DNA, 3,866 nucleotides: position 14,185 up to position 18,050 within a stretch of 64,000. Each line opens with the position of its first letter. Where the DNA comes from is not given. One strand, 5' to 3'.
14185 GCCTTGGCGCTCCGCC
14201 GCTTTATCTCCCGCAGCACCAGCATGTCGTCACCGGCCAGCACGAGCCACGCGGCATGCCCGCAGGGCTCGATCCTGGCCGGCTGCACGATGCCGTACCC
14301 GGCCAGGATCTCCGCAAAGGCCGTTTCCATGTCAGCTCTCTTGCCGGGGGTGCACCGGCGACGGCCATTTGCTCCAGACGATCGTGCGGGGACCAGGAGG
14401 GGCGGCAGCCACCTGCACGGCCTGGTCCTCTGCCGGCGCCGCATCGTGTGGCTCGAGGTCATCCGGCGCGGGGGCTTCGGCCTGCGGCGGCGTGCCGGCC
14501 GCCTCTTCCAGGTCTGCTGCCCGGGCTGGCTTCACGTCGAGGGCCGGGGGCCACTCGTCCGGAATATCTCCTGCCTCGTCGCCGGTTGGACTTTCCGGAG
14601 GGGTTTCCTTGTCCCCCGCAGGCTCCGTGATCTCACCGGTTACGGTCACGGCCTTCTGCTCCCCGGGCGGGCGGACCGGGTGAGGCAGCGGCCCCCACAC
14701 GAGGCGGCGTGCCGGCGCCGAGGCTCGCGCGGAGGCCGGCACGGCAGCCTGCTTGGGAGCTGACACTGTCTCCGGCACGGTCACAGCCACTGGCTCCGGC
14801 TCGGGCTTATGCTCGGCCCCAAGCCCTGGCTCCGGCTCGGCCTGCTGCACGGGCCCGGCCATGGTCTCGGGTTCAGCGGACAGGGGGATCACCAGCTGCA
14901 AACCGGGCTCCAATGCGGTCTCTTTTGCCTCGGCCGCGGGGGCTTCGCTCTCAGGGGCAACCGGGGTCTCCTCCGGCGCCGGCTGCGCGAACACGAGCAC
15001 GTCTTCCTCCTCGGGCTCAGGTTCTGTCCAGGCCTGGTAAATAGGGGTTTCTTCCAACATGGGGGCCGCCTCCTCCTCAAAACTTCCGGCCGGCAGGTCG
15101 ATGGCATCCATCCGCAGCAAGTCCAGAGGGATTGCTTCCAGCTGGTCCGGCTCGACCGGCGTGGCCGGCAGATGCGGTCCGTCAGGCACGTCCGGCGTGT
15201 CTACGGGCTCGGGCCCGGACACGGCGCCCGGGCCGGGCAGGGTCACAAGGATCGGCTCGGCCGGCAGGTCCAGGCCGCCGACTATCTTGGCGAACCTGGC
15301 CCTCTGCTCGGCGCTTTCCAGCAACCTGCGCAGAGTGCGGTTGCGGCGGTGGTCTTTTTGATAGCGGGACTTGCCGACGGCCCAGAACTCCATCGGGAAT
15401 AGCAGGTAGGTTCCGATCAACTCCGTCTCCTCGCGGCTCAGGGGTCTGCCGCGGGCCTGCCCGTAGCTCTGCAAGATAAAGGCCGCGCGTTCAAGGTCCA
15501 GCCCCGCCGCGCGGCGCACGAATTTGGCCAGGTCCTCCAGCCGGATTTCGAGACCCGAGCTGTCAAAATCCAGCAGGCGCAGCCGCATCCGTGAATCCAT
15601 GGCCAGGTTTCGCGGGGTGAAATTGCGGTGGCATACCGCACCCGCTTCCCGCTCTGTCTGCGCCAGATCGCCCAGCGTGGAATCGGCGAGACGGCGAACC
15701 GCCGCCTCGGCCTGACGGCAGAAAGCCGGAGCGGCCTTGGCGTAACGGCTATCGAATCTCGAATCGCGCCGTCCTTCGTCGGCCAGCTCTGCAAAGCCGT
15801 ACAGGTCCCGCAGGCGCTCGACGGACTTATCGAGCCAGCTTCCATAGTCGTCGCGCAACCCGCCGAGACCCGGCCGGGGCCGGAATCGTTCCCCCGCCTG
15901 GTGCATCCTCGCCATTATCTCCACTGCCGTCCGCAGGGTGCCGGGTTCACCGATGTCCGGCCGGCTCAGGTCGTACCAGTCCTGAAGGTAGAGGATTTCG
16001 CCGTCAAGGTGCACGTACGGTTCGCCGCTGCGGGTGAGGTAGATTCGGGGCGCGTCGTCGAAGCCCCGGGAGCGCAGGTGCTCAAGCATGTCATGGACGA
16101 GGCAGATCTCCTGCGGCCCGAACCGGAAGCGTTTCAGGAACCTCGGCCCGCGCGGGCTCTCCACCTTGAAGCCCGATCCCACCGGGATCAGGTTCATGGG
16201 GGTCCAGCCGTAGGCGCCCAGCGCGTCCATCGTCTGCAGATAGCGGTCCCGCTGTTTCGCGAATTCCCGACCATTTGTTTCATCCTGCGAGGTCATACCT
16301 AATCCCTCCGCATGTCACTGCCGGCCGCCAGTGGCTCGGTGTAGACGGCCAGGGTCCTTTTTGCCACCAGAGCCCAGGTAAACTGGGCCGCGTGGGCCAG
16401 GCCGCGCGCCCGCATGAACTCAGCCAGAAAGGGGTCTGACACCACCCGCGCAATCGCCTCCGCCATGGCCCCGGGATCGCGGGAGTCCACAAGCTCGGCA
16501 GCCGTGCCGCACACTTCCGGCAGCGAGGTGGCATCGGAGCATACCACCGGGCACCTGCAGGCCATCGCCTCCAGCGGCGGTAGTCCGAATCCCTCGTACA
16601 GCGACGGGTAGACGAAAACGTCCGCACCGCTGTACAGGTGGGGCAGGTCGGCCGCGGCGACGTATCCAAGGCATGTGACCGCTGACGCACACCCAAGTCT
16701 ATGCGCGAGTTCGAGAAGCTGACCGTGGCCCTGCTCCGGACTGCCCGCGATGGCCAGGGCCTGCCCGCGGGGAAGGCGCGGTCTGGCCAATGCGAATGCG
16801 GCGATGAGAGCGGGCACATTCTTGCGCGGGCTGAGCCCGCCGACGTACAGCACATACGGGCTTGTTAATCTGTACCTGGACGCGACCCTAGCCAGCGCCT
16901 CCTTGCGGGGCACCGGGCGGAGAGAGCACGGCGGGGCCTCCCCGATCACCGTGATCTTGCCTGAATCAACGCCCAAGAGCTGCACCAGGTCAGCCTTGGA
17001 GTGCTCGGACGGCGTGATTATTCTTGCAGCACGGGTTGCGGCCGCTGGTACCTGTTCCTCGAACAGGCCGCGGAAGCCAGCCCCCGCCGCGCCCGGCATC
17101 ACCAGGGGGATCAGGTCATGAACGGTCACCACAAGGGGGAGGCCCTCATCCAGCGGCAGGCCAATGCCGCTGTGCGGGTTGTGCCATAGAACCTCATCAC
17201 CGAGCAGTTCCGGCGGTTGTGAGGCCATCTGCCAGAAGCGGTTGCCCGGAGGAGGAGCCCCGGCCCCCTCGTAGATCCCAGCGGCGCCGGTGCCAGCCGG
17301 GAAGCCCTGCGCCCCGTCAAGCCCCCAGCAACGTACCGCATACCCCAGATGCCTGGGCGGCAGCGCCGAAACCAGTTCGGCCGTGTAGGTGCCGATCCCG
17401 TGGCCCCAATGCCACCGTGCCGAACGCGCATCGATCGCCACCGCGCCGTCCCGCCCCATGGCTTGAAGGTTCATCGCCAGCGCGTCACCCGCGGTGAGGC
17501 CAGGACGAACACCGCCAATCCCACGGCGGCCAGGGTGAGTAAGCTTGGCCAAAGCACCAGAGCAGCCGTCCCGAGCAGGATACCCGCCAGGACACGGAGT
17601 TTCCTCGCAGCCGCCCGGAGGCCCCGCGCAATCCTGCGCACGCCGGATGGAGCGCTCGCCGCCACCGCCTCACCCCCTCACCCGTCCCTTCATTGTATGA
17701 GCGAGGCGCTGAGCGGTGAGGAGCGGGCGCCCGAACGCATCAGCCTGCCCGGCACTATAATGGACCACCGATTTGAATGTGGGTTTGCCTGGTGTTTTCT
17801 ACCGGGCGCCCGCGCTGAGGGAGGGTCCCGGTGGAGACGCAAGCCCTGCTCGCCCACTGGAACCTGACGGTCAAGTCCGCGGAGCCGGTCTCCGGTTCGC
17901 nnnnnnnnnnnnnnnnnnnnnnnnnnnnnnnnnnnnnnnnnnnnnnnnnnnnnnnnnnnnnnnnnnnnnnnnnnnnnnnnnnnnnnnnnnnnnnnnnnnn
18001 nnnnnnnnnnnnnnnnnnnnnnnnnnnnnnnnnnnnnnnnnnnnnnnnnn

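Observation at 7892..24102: ~16-kb spore-surface glycosylation island: four CotS-like kinases, three GT4 transferases, GDP-mannose and GDP-heptose supply genes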

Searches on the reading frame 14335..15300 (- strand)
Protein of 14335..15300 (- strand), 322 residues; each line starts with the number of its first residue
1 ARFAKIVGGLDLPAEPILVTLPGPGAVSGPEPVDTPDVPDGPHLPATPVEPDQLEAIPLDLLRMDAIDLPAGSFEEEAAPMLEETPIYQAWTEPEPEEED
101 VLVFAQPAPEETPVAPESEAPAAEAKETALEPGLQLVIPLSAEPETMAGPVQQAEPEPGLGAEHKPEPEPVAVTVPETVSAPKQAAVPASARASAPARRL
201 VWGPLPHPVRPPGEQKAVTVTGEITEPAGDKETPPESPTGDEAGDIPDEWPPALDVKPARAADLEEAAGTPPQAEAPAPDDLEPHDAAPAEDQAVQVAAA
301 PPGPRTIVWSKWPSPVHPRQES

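Call 44: search_protein_families(library=pfam, proteins=[window:14335-15300:-], max_evalue=1)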
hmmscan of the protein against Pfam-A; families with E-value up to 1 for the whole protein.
window:14335-15300:- (322 aa): 0 families
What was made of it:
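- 14332..16296 (-): CotS_c: a BSK domain (aa 1-340) plus a 314-aa acidic Pro/Ala/Glu-rich disordered tail with two conserved short motifs (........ and a C-terminal VWxxWPxP). The tail has no Pfam hit (call 44).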

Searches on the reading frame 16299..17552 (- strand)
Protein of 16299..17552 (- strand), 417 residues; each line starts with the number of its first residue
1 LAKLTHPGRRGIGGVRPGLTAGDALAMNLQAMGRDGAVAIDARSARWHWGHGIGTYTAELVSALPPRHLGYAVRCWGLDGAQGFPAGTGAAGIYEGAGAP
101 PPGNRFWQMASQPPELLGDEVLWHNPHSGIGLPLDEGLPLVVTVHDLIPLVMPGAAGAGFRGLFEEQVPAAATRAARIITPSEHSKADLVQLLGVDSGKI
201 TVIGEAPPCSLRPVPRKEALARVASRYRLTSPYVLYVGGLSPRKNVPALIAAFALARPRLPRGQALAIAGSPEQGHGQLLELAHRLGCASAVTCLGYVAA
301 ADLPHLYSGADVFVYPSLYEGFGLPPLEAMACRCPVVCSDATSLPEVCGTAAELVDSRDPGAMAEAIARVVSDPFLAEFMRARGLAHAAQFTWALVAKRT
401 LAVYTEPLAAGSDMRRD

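Call 5: search_protein_families(library=pfam, proteins=[window:16299-17552:-], max_evalue=0.001)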
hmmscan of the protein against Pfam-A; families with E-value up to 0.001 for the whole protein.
window:16299-17552:- (417 aa): 5 families
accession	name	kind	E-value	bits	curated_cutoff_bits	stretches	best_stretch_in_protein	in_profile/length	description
PF00534.26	Glycos_transf_1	-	4e-32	111.6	26.4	1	228-380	12-165/172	Glycosyl transferases group 1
PF13692.12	Glyco_trans_1_4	-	1.4e-31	110.1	27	1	232-373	2-142/142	Glycosyl transferases group 1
PF20706.3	GT4-conflict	-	3.1e-12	46.6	26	1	203-398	169-383/385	Family 4 Glycosyltransferase in conflict systems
PF13439.12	Glyco_transf_4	-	3.4e-12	47.2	28.5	1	52-203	3-162/170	Glycosyltransferase Family 4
PF13524.12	Glyco_trans_1_2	-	2.2e-07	31.4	25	1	285-400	27-142/144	Glycosyl transferase-like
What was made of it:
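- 16299..17474 (-): GT4b, the ancient CotSA-like partner transcribed divergently from CotS_a. GT4 domains (call 5).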

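Call 7: search_protein_families(library=ncbifam, proteins=[window:16299-17552:-], max_evalue=0.01)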
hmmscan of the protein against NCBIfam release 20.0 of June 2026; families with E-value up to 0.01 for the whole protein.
window:16299-17552:- (417 aa): 29 families (the best 25 are shown)
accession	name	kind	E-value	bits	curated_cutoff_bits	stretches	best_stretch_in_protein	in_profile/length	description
TIGR04047.1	MSMEG_0565_glyc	hypoth_equivalog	3.8e-32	111.8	259.85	1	221-405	182-372/373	MSMEG_0565 family glycosyltransferase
TIGR02149.1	glgA_Coryne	subfamily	2.2e-27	96.2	302.4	1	137-406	106-389/391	glycogen synthase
TIGR03449.1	mycothiol_MshA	equivalog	1.3e-26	93.5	462.5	1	161-407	154-403/406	D-inositol-3-phosphate glycosyltransferase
NF041876.1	EPS_EpsE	equivalog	3.3e-19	69.4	400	1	236-391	219-380/389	exopolysaccharide biosynthesis GT4 family glycosyltransferase EpsE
TIGR03088.1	stp2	hypoth_equivalog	4.7e-18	65.4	409.05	1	233-406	196-372/374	TIGR03088 family PEP-CTERM/XrtA system glycosyltransferase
TIGR03999.1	thiol_BshA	equivalog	4.8e-16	58.6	273.7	1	228-406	196-372/375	N-acetyl-alpha-D-glucosaminyl L-malate synthase BshA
NF053787.1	GlcN_PG_synth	equivalog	2.2e-15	56.4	480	1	138-406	107-358/361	N-acetylglucosaminyl phosphatidylglycerol synthase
TIGR04157.1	glyco_rSAM_CFB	subfamily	2.1e-13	50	400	1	173-348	168-339/406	TIGR04157 family glycosyltransferase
NF038295.1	EPS_HpsP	equivalog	2.5e-13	49.8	550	1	222-406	196-386/388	hormogonium polysaccharide biosynthesis glycosyltransferase HpsP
TIGR04063.1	stp3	hypoth_equivalog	3e-13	49.4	442.05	1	171-406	154-394/397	TIGR04063 family PEP-CTERM/XrtA system glycosyltransferase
NF050063.1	ProtGlycPglJ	equivalog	8.7e-12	44.9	500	1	174-401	144-360/363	N-acetylgalactosamine-N,N'-diacetylbacillosaminyl-diphospho-undecaprenol 4-alpha-N-acetylgalactosaminyltransferase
NF047684.1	TeichurnBiosyTuaC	equivalog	7.9e-09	34.9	550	1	233-376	221-357/391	teichuronic acid biosynthesis protein TuaC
NF053513.1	Gtran_IagA_BgsA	equivalog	5.8e-08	32.1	460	1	288-405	214-329/333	LTA glycolipid anchor biosynthesis glycosyltransferase, IagA/BgsA family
NF038229.1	Glyco4_Geo_Pelo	equivalog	7.7e-08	31.7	400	1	168-340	103-268/338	GPMC system family 4 glycosyltransferase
NF038298.1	EPS_HpsO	equivalog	1.1e-07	31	575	1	320-406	299-386/388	hormogonium polysaccharide biosynthesis glycosyltransferase HpsO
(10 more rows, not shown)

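Call 54: search_solved_structures(query=window:16299-17474:-, max_evalue=1e-8)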
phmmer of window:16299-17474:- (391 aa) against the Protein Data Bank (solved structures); distinct sequences matched with E-value up to 1e-8: 10.
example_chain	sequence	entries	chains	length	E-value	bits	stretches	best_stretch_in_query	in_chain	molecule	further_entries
6kih_A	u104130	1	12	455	9.6e-21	77.5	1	196-384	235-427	Tll1590 protein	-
6tvp_A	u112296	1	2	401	5.2e-17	65.2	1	97-380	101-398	Alpha-maltose-1-phosphate synthase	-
3c48_A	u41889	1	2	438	2.8e-16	62.8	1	156-383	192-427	Predicted glycosyltransferases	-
3c4q_A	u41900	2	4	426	3e-16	62.7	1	156-383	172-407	Predicted glycosyltransferases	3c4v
7qsg_A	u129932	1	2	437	7.8e-16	61.3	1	209-383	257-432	D-inositol 3-phosphate glycosyltransferase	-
3okc_A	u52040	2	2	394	2.9e-11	46.3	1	189-381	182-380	GDP-mannose-dependent alpha-(1-6)-phosphatidylinositol monomannoside mannosyltransferase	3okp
3oka_A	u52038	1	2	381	5.5e-11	45.4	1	189-376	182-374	GDP-mannose-dependent alpha-(1-6)-phosphatidylinositol monomannoside mannosyltransferase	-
4n9w_A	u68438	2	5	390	1.4e-09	40.7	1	205-385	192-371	GDP-mannose-dependent alpha-(1-2)-phosphatidylinositol mannosyltransferase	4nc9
2gej_A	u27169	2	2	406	1.6e-09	40.6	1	205-385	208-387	PHOSPHATIDYLINOSITOL MANNOSYLTRANSFERASE (PimA)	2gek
5i45_A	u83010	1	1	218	2.1e-09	40.2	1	223-350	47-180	Glycosyl transferases group 1 family protein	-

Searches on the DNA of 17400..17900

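Call 37: search_rna_families(source=window, start=17400, end=17900, threshold=evalue, max_evalue=1)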
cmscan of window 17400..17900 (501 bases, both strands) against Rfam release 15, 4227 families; matches with E-value up to 1: 1.
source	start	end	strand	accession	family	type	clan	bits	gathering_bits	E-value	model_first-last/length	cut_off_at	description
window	17693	17736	+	RF01124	sR36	Gene; snRNA; snoRNA; CD-box;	-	13.4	55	0.7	1-55/55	no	Small nucleolar RNA sR36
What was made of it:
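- Tried and rejected: The Rfam scan of the control region gave only a chance-level hit (call 37).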

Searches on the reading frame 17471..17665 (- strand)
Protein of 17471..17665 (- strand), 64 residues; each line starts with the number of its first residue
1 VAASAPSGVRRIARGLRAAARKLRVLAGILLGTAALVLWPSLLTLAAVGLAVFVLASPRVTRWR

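Call 44: search_protein_families(library=pfam, proteins=[window:17471-17665:-], max_evalue=1)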
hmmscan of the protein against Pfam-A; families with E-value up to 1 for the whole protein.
window:17471-17665:- (64 aa): 1 family
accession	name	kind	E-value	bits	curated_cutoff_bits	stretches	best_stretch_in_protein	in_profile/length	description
PF21848.1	DUF6907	-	0.095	13.7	26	1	5-30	89-114/116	Domain of unknown function (DUF6907)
